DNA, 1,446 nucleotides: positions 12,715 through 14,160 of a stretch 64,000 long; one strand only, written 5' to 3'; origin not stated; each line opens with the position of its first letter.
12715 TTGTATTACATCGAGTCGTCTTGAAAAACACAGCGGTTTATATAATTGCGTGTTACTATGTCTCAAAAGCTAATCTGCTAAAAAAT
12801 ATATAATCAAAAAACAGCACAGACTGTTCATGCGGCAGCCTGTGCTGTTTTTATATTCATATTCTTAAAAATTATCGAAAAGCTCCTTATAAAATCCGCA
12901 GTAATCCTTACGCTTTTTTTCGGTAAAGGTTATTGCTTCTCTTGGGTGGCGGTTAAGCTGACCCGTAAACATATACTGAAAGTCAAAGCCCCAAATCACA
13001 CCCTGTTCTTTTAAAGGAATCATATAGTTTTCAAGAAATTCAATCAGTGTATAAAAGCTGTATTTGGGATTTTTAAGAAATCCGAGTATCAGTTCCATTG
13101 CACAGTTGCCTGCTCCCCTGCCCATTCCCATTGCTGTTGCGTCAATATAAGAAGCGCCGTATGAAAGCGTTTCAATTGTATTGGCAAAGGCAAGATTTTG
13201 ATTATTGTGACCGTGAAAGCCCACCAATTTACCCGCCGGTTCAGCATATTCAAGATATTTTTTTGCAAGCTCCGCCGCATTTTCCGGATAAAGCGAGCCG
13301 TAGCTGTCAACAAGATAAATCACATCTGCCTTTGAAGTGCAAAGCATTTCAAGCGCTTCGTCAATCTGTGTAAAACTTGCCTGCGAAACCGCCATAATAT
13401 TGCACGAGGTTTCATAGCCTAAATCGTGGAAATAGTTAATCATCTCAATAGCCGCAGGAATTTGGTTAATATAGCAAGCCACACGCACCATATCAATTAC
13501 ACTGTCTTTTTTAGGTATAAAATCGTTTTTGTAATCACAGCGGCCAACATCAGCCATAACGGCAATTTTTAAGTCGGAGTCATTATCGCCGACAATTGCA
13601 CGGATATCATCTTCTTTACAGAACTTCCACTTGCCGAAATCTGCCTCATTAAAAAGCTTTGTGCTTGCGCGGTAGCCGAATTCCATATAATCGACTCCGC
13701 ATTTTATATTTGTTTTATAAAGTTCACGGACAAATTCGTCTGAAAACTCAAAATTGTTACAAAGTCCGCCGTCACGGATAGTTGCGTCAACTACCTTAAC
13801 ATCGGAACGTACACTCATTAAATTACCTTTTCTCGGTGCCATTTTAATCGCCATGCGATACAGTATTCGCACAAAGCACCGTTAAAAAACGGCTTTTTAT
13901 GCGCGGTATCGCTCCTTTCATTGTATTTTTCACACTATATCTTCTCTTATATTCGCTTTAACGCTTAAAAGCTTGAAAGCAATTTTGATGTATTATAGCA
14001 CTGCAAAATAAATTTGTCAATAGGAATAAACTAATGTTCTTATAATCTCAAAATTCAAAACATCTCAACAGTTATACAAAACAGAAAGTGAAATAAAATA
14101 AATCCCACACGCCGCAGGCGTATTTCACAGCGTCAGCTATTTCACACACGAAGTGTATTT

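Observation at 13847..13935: Dispersed ~88-nt element that always ends 4-5 nt before a start codon (4 copies in 64 kb)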

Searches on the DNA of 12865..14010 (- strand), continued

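Call 55: search_with_rna_model(model_id=R1, sources=[window, L001, L002, L003, L004, L005, L006, L007, L008, L015, L018, L020, L021, L022, L024, L027, L030, L039], max_evalue=0.00001, make_alignment=true)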
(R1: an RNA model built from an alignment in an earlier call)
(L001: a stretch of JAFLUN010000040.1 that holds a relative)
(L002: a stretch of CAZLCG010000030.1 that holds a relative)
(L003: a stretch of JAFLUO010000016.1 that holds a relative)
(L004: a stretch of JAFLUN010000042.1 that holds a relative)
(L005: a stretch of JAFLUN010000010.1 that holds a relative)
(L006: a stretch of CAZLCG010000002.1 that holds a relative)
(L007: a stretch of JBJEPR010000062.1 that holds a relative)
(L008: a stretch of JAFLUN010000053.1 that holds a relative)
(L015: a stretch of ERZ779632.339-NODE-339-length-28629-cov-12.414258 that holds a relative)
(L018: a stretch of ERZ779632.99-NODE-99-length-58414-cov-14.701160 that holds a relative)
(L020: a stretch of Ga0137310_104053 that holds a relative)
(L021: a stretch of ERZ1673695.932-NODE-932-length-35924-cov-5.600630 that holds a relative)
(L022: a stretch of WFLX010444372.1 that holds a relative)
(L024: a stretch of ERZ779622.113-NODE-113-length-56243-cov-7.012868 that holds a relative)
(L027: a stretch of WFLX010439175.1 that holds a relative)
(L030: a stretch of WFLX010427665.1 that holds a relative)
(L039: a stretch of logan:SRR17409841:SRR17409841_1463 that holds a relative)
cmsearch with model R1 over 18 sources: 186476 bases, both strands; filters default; matches with E-value up to 0.00001: 22.
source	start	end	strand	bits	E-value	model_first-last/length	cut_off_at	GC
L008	2673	2758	+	105.4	6.4e-20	1-86/86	no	0.41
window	13845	13930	-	105.1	7.4e-20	1-86/86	no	0.41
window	37599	37684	-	104.9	8.1e-20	1-86/86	no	0.4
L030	116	201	+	103.7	1.5e-19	1-86/86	no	0.34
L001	7280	7365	+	102.9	2.2e-19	1-86/86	no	0.34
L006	7098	7183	+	102.4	2.8e-19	1-86/86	no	0.41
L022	877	961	+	100.8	6.1e-19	1-86/86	no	0.39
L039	6307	6392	+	100.5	7e-19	1-86/86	no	0.41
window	43969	44052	-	95.4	8.9e-18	1-86/86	no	0.37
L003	1300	1387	+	94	1.8e-17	1-86/86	no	0.38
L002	7657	7742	+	93.2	2.5e-17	1-86/86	no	0.47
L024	7675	7760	+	93.2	2.6e-17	1-86/86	no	0.38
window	8950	9034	+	92.7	3.3e-17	1-86/86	no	0.38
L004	3776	3860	-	92.6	3.5e-17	1-86/86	no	0.45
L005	7682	7767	+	92.5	3.6e-17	1-86/86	no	0.48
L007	2364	2449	-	91.3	6.6e-17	1-86/86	no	0.41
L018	10926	11011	+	83.7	2.7e-15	1-86/86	no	0.42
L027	989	1071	+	79.4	2.3e-14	1-86/86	no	0.37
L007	2454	2539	-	75.4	1.6e-13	1-86/86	no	0.45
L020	5660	5746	-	71.6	1.1e-12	1-86/86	no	0.41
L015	3457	3543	+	67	1e-11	1-86/86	no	0.41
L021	393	478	-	53.5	8e-09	1-86/86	no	0.49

Alignment A4: 22 matches aligned to the model, 89 columns, each read 5' to 3' on its own strand. Consensus structure (alignment columns), stored with it:
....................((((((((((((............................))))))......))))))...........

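Call 66: search_with_rna_model(model_id=R1, sources=[L045, L046, L047], max_evalue=1)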
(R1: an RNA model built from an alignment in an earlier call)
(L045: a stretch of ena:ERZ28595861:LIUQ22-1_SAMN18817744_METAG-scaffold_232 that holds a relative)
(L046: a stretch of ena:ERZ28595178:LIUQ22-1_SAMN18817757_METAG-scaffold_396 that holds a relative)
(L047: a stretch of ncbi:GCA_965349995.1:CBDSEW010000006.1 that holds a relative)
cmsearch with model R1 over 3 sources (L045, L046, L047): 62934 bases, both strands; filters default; matches with E-value up to 1: 1.
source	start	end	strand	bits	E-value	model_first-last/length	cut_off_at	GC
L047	15474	15544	+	14.4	0.64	1-86/86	no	0.34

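Call 84: search_dna_similar(query=window:13840-13945:-, collection=plasmids, mode=distant, max_evalue=0.01, max_rows=10)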
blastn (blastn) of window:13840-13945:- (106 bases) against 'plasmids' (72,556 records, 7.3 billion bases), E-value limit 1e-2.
No match.

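Call 85: search_dna_similar(query=window:13840-13945:-, collection=phages, mode=distant, max_evalue=0.01, max_rows=10)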
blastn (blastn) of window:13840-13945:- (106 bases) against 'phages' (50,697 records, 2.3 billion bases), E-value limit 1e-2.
No match.

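Call 88: search_rna_families(sources=[L045, L047, L048, L039, L050], threshold=gathering)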
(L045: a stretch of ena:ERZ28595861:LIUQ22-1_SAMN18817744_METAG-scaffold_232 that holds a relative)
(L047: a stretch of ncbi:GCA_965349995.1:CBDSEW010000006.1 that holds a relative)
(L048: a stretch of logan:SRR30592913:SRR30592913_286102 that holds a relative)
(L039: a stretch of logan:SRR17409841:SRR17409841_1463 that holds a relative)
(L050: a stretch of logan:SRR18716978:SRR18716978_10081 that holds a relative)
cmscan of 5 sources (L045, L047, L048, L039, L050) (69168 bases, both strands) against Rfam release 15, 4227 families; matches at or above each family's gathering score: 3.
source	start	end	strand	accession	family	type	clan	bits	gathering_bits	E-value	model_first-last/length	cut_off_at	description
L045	9291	9364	+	RF00005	tRNA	Gene; tRNA;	CL00001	70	29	3.3e-13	1-71/71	no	tRNA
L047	9203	9276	+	RF00005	tRNA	Gene; tRNA;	CL00001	65.7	29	5.1e-12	1-71/71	no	tRNA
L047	15162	15348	-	RF00174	Cobalamin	Cis-reg; riboswitch;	CL00101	52.7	31.5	3.1e-10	1-189/189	no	Cobalamin riboswitch aptamer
